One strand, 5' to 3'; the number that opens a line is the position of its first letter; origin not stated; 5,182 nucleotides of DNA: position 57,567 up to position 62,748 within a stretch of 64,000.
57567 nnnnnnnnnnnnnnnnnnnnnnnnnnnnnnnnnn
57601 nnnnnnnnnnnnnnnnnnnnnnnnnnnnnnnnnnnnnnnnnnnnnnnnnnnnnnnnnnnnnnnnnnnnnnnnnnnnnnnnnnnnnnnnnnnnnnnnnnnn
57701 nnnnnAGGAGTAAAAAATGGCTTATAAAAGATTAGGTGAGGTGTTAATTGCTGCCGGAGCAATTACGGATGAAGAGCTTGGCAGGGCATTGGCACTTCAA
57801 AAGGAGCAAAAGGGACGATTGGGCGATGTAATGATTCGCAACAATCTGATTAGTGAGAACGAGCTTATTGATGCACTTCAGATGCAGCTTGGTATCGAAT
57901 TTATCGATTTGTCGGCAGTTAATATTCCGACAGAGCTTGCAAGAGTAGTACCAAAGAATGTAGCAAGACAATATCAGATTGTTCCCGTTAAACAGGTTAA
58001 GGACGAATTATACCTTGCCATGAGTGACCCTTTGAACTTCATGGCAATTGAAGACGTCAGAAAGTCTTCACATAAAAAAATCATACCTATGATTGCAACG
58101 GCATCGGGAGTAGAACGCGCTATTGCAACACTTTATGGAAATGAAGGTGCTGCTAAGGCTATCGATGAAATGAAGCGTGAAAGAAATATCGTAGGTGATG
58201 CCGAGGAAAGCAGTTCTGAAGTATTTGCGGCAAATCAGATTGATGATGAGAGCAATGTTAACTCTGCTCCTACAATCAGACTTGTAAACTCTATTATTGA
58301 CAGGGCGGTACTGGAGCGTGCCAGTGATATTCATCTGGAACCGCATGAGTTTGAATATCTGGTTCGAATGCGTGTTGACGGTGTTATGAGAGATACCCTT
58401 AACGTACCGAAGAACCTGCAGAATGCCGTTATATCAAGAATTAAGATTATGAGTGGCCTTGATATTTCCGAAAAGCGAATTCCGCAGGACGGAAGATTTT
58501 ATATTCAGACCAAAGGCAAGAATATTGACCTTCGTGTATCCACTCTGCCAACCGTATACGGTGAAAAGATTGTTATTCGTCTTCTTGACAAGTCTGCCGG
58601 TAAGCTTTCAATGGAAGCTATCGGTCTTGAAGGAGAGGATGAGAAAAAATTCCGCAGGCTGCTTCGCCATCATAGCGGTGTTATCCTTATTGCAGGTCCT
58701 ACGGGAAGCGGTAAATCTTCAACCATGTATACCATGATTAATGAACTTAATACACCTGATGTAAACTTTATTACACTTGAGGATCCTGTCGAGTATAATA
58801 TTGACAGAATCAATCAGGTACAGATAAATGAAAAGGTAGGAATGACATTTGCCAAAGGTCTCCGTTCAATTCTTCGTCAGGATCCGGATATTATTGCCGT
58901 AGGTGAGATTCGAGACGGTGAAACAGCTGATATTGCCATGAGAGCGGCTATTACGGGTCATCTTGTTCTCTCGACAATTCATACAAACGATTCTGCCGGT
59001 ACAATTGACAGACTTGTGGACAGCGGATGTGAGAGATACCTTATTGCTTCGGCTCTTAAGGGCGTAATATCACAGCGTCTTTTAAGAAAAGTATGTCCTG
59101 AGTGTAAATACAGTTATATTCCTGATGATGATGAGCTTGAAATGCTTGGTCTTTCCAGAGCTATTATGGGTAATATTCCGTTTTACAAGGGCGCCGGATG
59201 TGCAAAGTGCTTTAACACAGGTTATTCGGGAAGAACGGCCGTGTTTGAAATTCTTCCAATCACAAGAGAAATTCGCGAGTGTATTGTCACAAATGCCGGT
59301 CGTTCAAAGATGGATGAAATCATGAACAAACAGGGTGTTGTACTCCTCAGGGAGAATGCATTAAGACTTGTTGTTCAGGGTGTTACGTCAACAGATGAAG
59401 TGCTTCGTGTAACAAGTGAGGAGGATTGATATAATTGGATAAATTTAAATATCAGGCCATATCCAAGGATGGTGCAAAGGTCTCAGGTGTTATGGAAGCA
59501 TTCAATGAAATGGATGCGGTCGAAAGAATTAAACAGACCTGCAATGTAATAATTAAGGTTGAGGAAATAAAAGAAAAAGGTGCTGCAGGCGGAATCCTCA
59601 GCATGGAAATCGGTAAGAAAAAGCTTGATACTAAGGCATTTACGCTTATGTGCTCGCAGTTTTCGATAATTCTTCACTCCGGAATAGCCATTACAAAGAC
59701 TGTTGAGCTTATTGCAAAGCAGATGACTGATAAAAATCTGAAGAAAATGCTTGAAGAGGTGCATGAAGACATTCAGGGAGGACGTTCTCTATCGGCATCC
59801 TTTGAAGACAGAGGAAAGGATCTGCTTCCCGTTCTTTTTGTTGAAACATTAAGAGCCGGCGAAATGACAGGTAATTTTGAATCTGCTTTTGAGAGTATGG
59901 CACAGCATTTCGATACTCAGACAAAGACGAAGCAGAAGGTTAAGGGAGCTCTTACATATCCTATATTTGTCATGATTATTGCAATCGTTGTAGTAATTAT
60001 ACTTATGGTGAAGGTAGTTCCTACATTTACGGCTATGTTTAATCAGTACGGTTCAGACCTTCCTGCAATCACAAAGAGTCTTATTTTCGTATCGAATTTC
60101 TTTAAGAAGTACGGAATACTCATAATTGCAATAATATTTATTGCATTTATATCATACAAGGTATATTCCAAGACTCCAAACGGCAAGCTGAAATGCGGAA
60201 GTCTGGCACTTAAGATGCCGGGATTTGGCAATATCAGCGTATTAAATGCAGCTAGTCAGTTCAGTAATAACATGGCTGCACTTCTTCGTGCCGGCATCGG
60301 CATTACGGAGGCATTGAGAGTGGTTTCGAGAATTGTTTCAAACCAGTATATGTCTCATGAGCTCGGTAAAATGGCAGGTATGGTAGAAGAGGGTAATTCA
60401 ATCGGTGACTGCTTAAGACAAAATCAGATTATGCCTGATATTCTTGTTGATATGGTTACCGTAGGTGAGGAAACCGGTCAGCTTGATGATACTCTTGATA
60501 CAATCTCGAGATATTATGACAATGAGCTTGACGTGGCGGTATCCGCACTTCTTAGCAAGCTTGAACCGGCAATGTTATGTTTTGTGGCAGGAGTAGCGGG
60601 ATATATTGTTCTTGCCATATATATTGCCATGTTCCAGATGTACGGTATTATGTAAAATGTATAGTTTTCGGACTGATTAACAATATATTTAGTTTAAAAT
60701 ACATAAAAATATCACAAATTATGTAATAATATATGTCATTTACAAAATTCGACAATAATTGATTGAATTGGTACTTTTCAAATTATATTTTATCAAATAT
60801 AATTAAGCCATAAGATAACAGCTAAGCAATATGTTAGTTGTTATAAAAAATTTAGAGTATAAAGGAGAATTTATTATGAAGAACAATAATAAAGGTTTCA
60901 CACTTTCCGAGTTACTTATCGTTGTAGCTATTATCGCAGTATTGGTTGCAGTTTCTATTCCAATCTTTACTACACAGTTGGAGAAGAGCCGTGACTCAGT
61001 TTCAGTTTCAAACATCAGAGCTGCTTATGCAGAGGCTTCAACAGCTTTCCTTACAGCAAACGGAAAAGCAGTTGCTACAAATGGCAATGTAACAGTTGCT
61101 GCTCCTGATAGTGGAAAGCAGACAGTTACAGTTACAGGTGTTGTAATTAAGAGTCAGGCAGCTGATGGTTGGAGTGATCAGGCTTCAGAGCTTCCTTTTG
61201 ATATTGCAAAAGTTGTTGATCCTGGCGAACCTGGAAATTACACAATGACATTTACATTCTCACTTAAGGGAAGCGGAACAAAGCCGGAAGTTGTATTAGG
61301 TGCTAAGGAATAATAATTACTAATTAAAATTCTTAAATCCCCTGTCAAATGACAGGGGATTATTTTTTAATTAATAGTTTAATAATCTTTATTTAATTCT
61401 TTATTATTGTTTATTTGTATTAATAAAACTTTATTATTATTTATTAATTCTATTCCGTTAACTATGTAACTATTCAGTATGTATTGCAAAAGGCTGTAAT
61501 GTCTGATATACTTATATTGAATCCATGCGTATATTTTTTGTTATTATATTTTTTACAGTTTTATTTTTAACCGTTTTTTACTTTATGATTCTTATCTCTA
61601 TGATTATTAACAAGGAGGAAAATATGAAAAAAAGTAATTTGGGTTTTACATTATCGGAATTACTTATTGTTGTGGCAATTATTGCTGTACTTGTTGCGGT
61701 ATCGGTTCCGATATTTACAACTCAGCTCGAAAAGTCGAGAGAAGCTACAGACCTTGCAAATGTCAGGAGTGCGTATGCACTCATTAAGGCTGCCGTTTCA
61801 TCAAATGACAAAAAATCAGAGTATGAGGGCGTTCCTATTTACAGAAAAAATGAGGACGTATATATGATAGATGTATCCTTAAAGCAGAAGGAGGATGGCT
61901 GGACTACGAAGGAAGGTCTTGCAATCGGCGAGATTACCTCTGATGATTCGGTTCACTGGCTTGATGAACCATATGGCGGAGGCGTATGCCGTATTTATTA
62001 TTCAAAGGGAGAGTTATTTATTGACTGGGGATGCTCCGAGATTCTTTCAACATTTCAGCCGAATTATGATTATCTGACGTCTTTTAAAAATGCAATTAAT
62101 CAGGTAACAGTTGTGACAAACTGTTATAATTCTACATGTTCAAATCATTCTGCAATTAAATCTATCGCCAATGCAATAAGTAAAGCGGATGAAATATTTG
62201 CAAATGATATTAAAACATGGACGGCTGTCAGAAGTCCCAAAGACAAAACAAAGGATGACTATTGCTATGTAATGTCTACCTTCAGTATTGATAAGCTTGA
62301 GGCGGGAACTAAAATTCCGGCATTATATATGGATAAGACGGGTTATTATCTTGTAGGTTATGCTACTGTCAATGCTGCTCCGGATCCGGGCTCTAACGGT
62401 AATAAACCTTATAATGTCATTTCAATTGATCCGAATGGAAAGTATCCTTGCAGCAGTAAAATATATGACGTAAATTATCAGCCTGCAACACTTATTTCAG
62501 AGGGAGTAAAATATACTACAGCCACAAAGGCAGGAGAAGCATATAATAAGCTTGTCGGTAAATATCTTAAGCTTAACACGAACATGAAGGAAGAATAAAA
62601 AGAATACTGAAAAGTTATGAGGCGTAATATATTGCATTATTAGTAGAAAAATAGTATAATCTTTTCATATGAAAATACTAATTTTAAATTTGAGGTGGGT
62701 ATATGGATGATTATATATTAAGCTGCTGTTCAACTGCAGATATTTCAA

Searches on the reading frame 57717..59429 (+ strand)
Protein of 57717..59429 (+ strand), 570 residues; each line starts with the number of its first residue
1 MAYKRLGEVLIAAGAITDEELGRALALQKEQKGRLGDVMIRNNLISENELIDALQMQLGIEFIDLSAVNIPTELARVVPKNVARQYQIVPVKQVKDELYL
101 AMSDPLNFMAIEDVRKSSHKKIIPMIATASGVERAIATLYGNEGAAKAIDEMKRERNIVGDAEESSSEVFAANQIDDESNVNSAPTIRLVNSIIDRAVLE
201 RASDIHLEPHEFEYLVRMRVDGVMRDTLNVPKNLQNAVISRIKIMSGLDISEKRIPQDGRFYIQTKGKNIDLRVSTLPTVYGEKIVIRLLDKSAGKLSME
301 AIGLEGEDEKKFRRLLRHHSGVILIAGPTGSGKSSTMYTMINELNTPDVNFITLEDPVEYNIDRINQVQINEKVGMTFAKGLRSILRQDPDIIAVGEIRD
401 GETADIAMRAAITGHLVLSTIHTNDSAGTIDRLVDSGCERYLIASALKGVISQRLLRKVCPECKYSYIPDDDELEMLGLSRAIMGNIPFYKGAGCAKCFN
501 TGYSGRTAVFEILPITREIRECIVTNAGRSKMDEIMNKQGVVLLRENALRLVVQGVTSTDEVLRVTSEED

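Call 77: search_protein_families(library=pfam, proteins=[window:57717-59429:+], max_evalue=0.00001)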
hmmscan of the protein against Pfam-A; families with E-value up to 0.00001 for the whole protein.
window:57717-59429:+ (570 aa): 2 families
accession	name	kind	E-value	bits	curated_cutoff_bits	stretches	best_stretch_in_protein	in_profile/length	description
PF00437.27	T2SSE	-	4.6e-133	443.9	24.9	1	182-564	4-370/370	Type II/IV secretion system protein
PF05157.20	MshEN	-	1.2e-19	70.5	23.1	1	58-145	1-89/90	MshEN domain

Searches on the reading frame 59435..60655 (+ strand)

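Call 77: search_protein_families(library=pfam, proteins=[window:59435-60655:+], max_evalue=0.00001)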
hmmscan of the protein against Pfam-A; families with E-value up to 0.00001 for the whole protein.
window:59435-60655:+ (406 aa): 1 family
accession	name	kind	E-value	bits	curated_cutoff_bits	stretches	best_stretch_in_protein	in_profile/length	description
PF00482.28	T2SSF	-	1.2e-54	184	25.2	2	73-196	2-125/125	Type II secretion system (T2SS), protein F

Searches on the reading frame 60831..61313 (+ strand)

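Call 4: search_protein_families(library=ncbifam, proteins=[window:60831-61313:+], max_evalue=1)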
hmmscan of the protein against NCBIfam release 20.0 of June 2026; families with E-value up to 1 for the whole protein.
window:60831-61313:+ (160 aa): 16 families
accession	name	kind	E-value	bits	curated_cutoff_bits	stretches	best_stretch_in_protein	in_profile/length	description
NF041775.1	typeIV_PilA_Myxo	equivalog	1.7e-10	41.3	400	1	18-96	8-84/214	type IV pilin protein PilA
NF007862.0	PRK10574.1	equivalog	1.9e-07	31.3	138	1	18-53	2-37/145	prepilin peptidase-dependent pilin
TIGR02532.1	IV_pilin_GFxxxE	domain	3.8e-07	29.7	16.3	1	21-41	2-22/24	prepilin-type N-terminal cleavage/methylation domain-containing protein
TIGR01710.1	typeII_sec_gspG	equivalog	7.1e-07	29.3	88.85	1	21-115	1-96/134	type II secretion system major pseudopilin GspG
NF041013.1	T4P_ComGE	equivalog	8e-07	29.1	49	1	18-77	1-61/83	competence type IV pilus minor pilin ComGE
NF040999.1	pilin_ComGC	equivalog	3.7e-06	27.1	75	1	21-53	2-34/84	competence type IV pilus major pilin ComGC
TIGR02596.1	TIGR02596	subfamily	8.4e-06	26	70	1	23-71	1-49/196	Verru_Chthon cassette protein D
TIGR01708.2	typeII_sec_gspH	equivalog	1.2e-05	25.4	80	1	21-158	2-135/169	type II secretion system minor pseudopilin GspH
NF040982.1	ComGD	equivalog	0.00017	22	70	1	20-69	1-50/139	competence type IV pilus minor pilin ComGD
NF007800.0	PRK10506.1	equivalog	0.0047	16.8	158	1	17-64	5-52/163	prepilin peptidase-dependent protein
TIGR02599.1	TIGR02599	subfamily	0.0048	16.2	256.5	1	22-73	1-49/361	Verru_Chthon cassette protein C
NF052590.1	ArlF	equivalog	0.018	15.2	110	1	23-104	3-86/137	archaellum stator protein ArlF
NF007848.0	PRK10557.1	equivalog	0.034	13.5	120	1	15-53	5-46/192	prepilin peptidase-dependent protein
NF038304.1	EPS_HpsC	equivalog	0.038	13.5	200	1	11-44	12-43/318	hormogonium polysaccharide secretion pseudopilin HpsC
TIGR03769.1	P_ac_wall_RPT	domain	0.072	13.7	30.9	1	133-151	11-29/41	TIGR03769 domain-containing protein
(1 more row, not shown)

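Call 72: search_protein_families(library=pfam, proteins=[window:60831-61313:+], max_evalue=0.00001)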
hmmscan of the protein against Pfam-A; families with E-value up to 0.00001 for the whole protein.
window:60831-61313:+ (160 aa): 1 family
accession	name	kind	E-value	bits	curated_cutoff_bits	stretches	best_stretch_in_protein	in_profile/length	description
PF07963.17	N_methyl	-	9.2e-09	35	21.2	1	17-42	1-26/27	Prokaryotic N-terminal methylation motif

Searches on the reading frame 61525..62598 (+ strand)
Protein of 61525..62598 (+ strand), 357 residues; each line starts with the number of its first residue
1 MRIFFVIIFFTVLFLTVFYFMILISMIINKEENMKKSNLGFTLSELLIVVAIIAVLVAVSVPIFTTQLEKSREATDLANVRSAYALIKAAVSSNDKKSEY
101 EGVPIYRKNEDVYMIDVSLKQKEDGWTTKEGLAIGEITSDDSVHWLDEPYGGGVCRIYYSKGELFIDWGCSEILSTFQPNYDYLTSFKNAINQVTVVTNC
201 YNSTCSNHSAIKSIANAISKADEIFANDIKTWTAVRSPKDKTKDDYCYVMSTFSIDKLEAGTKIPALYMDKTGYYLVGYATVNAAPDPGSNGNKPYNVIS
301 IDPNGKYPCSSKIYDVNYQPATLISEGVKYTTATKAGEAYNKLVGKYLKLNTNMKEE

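Call 4: search_protein_families(library=ncbifam, proteins=[window:61525-62598:+], max_evalue=1)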
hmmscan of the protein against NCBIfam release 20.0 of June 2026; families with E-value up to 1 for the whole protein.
window:61525-62598:+ (357 aa): 18 families
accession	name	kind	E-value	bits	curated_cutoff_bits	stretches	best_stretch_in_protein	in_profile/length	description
NF041775.1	typeIV_PilA_Myxo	equivalog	2.1e-09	37.7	400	1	37-117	9-92/214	type IV pilin protein PilA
NF007862.0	PRK10574.1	equivalog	1.6e-06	28.3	138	1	38-84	4-49/145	prepilin peptidase-dependent pilin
NF041013.1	T4P_ComGE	equivalog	1.4e-05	25.1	49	1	36-114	1-78/83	competence type IV pilus minor pilin ComGE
TIGR02596.1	TIGR02596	subfamily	2.6e-05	24.4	70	1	41-79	1-42/196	Verru_Chthon cassette protein D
NF040999.1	pilin_ComGC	equivalog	3.3e-05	24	75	1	40-82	3-45/84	competence type IV pilus major pilin ComGC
TIGR02532.1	IV_pilin_GFxxxE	domain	3.3e-05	23.5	16.3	1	40-59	3-22/24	prepilin-type N-terminal cleavage/methylation domain-containing protein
TIGR01710.1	typeII_sec_gspG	equivalog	3.5e-05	23.9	88.85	1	40-81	2-43/134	type II secretion system major pseudopilin GspG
TIGR02599.1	TIGR02599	subfamily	0.0037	16.6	256.5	1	40-84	1-46/361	Verru_Chthon cassette protein C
TIGR01708.2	typeII_sec_gspH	equivalog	0.0058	16.6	80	1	40-75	3-37/169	type II secretion system minor pseudopilin GspH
NF040982.1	ComGD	equivalog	0.01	16.2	70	1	40-89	3-52/139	competence type IV pilus minor pilin ComGD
NF007800.0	PRK10506.1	equivalog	0.04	13.7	158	1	33-76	3-46/163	prepilin peptidase-dependent protein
NF038304.1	EPS_HpsC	equivalog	0.053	13.1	200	1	25-60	7-41/318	hormogonium polysaccharide secretion pseudopilin HpsC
NF007848.0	PRK10557.1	equivalog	0.092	12.1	120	1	31-78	3-53/192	prepilin peptidase-dependent protein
TIGR01711.1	gspJ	equivalog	0.17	11.7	64.85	1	40-79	2-40/192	type II secretion system minor pseudopilin GspJ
NF047370.1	toxin_TsaT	equivalog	0.2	12.1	80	1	1-57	1-55/60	type II toxin-antitoxin system toxin TsaT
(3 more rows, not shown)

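Call 72: search_protein_families(library=pfam, proteins=[window:61525-62598:+], max_evalue=0.00001)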
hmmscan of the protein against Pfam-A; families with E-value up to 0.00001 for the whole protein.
window:61525-62598:+ (357 aa): 1 family
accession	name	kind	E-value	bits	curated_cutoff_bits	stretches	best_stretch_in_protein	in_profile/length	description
PF07963.17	N_methyl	-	5.7e-06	26.1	21.2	1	36-59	2-25/27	Prokaryotic N-terminal methylation motif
